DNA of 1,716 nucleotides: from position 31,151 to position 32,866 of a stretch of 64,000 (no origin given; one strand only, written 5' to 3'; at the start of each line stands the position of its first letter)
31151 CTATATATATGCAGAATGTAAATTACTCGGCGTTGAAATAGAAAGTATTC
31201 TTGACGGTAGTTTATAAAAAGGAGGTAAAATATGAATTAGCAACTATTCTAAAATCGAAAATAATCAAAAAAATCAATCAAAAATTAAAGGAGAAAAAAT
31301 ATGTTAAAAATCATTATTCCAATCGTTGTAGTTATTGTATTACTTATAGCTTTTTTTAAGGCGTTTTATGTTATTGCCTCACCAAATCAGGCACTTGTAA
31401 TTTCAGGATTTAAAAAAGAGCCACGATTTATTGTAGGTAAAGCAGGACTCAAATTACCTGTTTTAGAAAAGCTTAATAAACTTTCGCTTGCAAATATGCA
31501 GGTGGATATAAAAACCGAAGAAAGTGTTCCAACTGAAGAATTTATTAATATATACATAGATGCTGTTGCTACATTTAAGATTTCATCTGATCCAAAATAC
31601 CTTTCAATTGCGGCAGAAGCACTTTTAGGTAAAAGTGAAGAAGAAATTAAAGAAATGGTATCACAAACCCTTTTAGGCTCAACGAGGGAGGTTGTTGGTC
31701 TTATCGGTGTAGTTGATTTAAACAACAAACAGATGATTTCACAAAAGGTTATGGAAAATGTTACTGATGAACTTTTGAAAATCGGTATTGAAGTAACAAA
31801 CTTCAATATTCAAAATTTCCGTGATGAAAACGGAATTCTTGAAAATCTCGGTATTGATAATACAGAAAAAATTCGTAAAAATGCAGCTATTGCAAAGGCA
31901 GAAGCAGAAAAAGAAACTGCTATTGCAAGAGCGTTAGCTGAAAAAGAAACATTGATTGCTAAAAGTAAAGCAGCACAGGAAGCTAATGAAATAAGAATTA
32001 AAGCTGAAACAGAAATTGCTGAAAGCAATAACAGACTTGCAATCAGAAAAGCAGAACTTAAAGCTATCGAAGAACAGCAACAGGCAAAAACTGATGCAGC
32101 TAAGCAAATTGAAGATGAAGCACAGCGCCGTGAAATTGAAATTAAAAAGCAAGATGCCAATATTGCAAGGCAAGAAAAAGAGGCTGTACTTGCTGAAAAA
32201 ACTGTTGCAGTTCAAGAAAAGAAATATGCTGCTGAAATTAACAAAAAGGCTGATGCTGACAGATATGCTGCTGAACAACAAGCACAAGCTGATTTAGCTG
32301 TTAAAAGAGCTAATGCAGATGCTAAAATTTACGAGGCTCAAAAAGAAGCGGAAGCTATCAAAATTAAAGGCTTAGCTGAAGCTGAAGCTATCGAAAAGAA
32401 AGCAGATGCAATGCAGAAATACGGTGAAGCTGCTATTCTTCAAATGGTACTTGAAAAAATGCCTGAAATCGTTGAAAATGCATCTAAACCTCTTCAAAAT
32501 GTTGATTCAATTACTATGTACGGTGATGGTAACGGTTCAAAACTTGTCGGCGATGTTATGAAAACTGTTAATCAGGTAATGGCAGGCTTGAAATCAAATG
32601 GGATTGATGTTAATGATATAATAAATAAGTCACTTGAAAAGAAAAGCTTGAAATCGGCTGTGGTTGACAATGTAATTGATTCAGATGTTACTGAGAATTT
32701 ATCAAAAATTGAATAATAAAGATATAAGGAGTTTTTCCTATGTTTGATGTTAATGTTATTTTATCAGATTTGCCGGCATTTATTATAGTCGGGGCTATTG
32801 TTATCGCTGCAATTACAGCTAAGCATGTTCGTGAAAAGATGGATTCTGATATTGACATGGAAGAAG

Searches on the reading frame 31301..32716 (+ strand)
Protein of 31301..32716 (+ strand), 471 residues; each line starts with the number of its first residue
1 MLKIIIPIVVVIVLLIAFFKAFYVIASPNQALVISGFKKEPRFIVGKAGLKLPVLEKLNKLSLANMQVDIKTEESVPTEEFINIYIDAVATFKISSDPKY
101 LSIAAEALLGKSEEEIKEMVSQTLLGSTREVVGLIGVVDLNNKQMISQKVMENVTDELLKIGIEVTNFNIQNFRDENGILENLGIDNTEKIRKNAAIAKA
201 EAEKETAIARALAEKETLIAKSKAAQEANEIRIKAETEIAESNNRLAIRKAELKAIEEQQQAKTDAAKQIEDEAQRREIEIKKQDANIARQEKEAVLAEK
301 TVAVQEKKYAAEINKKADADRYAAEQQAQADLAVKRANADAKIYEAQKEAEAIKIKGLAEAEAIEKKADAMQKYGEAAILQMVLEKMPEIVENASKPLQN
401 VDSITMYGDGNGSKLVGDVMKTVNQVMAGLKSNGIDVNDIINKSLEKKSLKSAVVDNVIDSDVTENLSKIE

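Call 10: search_protein_families(library=pfam, proteins=[window:31301-32716:+], max_evalue=0.001)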
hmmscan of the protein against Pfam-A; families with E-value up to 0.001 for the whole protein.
window:31301-32716:+ (471 aa): 2 families
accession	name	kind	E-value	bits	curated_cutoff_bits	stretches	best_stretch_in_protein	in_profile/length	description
PF01145.31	Band_7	-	1.1e-19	71.5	23.6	1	25-204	2-176/176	SPFH domain / Band 7 family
PF15975.10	Flot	-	9.3e-12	45.6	27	1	339-449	2-110/124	Flotillin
